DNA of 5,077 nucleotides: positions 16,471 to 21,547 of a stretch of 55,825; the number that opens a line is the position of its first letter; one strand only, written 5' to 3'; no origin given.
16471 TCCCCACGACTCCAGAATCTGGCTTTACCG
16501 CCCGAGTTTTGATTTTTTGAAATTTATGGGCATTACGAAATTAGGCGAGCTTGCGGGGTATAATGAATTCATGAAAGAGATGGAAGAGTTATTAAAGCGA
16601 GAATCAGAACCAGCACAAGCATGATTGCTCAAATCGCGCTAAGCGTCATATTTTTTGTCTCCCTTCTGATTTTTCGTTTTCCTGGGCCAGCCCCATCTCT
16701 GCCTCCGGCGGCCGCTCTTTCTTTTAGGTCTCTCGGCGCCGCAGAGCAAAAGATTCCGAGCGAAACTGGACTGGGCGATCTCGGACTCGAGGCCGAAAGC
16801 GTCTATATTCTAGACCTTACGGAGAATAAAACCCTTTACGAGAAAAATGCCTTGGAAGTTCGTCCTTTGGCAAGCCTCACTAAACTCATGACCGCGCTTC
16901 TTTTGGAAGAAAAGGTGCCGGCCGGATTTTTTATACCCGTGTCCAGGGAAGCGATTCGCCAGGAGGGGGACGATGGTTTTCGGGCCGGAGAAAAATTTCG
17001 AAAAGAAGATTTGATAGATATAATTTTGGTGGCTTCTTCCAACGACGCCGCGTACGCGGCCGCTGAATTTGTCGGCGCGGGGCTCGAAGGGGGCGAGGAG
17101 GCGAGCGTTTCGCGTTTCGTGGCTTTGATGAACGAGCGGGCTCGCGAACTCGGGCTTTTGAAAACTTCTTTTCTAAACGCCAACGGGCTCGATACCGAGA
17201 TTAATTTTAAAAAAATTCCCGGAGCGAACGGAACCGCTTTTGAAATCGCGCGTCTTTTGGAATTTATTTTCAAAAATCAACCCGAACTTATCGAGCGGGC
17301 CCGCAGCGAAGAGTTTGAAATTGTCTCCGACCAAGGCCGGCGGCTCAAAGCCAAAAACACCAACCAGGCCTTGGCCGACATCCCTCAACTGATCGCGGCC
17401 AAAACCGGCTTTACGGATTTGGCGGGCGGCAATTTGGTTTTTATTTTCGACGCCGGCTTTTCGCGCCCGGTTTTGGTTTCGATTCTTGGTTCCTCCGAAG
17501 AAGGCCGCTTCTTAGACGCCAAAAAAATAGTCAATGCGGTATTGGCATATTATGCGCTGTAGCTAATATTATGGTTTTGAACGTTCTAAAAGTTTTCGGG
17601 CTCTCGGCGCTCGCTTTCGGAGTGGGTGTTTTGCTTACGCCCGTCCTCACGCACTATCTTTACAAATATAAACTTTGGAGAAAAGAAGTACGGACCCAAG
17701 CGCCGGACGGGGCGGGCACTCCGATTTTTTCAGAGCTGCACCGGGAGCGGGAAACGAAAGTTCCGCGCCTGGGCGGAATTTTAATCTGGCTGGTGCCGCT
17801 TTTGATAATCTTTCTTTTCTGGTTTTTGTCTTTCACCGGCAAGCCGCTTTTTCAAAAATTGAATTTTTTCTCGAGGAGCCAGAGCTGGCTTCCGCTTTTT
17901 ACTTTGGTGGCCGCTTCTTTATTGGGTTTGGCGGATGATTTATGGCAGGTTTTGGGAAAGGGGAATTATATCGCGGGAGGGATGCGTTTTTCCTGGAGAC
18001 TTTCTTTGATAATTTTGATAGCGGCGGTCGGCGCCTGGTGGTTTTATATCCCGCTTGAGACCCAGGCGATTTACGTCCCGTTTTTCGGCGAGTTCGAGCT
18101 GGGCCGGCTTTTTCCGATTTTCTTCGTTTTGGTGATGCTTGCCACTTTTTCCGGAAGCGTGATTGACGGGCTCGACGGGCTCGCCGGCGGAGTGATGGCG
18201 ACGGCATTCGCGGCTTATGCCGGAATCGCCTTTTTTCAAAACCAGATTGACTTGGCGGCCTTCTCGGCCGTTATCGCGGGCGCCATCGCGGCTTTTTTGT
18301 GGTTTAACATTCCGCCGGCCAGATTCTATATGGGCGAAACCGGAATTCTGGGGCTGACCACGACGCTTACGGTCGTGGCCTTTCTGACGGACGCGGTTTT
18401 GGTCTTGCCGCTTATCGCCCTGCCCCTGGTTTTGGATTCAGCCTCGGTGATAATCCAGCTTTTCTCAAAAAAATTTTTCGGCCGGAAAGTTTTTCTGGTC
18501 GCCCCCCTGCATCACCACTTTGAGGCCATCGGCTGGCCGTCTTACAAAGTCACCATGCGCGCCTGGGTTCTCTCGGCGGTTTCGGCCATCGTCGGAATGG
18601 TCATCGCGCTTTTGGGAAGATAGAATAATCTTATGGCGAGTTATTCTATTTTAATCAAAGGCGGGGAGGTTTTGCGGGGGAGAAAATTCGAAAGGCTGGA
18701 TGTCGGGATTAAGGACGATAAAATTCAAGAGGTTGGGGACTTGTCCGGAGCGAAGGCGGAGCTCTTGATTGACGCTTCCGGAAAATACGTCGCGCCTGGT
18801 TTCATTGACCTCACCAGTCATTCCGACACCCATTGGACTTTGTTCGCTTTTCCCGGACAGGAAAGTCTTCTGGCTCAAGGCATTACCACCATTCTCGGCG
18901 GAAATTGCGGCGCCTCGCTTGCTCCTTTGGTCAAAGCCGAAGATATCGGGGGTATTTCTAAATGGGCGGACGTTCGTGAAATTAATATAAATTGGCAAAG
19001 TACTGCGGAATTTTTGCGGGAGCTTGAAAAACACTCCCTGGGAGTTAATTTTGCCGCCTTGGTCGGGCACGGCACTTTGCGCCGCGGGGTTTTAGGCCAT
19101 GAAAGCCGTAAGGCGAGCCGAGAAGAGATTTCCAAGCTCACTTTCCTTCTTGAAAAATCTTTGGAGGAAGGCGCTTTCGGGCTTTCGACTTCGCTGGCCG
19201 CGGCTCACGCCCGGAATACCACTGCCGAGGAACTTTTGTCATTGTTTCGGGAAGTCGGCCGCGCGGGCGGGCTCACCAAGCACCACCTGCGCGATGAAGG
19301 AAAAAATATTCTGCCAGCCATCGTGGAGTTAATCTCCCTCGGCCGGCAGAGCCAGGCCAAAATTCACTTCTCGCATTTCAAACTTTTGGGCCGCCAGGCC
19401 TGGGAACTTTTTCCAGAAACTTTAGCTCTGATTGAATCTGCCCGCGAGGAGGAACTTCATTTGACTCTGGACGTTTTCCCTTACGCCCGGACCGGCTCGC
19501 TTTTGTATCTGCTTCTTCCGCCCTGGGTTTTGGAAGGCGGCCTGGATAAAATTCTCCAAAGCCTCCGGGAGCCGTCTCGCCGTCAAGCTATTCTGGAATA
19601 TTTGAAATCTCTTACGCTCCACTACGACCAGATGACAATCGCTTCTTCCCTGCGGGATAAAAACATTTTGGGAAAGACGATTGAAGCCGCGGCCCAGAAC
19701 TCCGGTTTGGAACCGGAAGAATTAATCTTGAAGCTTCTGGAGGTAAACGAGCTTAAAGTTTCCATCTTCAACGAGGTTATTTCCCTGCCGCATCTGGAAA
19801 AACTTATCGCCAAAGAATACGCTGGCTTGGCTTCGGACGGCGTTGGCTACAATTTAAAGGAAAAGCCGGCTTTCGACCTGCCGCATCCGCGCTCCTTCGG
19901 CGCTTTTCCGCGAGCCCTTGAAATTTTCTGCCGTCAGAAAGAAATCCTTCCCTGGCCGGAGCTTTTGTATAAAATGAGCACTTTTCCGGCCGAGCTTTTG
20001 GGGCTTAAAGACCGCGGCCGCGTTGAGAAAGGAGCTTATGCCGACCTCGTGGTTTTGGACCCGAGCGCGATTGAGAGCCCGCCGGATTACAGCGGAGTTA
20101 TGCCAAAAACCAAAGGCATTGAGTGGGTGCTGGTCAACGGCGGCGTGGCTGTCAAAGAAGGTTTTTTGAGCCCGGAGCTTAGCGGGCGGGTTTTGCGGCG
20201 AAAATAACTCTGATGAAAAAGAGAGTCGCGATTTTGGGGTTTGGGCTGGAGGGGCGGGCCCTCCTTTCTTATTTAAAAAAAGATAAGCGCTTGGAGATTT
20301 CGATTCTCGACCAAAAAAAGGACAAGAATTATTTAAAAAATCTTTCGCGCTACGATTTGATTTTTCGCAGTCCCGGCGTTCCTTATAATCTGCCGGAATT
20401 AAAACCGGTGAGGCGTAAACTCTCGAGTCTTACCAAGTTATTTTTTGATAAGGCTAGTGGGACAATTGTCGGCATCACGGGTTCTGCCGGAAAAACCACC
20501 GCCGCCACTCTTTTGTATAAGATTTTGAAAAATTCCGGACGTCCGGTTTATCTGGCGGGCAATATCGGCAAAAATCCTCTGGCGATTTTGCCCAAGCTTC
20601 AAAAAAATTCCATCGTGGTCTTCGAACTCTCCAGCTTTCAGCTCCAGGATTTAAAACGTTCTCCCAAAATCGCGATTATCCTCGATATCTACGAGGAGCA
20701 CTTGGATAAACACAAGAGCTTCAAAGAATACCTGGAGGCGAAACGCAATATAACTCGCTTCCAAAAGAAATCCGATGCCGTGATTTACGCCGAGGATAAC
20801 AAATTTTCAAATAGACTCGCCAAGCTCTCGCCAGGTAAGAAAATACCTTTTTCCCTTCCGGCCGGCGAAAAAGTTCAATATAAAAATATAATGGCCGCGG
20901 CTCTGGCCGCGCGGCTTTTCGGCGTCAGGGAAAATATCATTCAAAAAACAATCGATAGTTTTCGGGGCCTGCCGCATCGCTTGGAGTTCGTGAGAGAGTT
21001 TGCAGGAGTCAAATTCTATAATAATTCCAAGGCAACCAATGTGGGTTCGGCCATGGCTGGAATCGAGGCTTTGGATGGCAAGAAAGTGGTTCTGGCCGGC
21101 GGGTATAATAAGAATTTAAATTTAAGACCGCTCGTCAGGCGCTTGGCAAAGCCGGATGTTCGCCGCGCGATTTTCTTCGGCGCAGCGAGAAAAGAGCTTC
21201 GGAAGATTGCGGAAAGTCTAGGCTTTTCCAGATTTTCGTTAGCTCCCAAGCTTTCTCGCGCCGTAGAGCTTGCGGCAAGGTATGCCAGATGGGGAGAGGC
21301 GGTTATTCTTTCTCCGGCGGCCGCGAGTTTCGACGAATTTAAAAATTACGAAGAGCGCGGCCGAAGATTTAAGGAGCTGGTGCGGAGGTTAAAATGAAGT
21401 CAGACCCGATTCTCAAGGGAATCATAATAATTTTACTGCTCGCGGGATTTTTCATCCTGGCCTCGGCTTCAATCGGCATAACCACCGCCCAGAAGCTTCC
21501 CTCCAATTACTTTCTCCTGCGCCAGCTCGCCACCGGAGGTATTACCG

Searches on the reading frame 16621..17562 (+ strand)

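Call 80: search_protein_families(library=pfam, proteins=[window:16621-17562:+], max_evalue=0.001)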
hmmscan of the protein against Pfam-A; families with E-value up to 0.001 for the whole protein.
window:16621-17562:+ (313 aa): 1 family
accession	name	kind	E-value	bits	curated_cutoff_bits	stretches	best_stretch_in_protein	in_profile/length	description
PF00768.25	Peptidase_S11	-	1.6e-33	116.6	27.6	1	56-274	10-221/239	D-alanyl-D-alanine carboxypeptidase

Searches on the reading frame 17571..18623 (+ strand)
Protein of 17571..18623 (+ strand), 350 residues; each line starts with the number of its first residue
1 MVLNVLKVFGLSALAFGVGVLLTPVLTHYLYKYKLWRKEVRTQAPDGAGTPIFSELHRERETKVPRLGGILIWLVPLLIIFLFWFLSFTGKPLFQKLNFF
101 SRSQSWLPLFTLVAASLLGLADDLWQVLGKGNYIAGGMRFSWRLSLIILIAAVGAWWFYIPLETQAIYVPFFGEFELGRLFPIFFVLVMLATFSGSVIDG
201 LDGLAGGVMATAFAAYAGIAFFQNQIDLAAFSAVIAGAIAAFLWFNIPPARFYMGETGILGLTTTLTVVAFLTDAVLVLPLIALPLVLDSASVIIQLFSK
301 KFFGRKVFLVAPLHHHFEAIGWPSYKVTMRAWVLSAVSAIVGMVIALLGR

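Call 80: search_protein_families(library=pfam, proteins=[window:17571-18623:+], max_evalue=0.001)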
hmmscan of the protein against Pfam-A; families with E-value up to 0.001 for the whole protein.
window:17571-18623:+ (350 aa): 1 family
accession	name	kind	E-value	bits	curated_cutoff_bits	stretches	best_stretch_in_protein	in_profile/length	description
PF00953.26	Glycos_transf_4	-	1.2e-21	77.8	27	1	108-271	4-157/160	Glycosyl transferase family 4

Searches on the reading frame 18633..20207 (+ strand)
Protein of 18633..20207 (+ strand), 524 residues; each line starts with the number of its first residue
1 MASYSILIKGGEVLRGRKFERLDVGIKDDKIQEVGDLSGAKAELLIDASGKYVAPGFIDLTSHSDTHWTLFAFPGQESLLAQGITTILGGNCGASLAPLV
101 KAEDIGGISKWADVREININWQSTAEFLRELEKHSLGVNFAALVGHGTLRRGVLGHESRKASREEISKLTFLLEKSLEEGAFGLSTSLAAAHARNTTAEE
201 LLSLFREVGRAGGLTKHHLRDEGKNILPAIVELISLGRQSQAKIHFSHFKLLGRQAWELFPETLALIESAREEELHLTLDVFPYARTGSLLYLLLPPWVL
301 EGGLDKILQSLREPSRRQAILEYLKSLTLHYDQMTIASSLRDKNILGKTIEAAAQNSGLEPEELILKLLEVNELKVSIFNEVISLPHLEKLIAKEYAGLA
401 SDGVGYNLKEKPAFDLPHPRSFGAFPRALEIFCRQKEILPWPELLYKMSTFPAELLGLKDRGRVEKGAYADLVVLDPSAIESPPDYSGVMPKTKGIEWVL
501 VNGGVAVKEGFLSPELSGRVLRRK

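Call 80: search_protein_families(library=pfam, proteins=[window:18633-20207:+], max_evalue=0.001)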
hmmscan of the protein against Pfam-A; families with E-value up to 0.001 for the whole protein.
window:18633-20207:+ (524 aa): 2 families
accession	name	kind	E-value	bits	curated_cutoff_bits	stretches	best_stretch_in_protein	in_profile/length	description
PF07969.17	Amidohydro_3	-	4.3e-19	69.8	29.7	2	45-200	2-157/472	Amidohydrolase family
PF01979.26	Amidohydro_1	-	1.3e-08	35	25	1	437-491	279-331/345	Amidohydrolase family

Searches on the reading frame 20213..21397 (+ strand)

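Call 80: search_protein_families(library=pfam, proteins=[window:20213-21397:+], max_evalue=0.001)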
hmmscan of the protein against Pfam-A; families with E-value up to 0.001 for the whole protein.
window:20213-21397:+ (394 aa): 3 families
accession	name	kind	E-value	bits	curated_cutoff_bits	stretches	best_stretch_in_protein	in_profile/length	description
PF08245.18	Mur_ligase_M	-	9.9e-23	81.6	24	1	88-239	1-167/200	Mur ligase middle domain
PF02875.26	Mur_ligase_C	-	4.7e-09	37.6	28.4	1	255-369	1-126/127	Mur ligase, glutamate ligase domain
PF21799.2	MurD-like_N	-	0.00025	21.7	27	0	3-45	1-42/88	Mur ligase MurD-like, N-terminal domain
